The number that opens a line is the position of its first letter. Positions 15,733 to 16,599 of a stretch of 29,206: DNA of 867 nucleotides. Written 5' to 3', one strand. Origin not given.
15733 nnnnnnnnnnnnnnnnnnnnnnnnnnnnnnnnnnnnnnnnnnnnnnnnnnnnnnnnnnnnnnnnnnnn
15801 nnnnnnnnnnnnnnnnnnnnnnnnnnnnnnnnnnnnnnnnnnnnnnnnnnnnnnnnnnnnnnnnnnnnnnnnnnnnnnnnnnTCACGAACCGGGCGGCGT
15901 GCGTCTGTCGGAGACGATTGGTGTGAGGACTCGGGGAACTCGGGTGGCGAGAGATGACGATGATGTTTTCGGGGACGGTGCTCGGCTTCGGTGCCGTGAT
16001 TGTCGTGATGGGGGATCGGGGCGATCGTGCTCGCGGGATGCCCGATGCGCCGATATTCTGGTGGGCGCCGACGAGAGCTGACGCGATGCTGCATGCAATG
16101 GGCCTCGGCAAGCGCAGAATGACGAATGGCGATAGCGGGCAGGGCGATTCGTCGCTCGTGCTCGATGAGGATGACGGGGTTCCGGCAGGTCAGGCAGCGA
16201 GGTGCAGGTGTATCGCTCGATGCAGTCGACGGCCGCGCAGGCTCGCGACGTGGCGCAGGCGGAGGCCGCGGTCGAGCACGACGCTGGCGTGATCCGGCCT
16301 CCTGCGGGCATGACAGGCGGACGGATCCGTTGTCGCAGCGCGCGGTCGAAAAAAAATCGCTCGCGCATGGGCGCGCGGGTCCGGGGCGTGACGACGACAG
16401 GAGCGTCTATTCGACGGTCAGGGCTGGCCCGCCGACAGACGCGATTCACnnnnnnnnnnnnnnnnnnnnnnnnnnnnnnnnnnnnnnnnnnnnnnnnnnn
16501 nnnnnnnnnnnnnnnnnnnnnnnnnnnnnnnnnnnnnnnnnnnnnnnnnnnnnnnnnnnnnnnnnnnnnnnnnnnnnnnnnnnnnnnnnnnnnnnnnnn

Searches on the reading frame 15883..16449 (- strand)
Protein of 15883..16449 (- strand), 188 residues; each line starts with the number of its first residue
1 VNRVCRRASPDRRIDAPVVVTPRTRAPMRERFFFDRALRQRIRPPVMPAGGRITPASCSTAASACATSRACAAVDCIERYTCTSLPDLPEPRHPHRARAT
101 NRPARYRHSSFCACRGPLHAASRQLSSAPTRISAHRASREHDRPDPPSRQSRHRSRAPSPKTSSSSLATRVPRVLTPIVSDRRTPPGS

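Call 10: search_protein_families(library=pfam, proteins=[window:15883-16449:-], max_evalue=0.01)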
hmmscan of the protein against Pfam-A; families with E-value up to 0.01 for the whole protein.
window:15883-16449:- (188 aa): 0 families
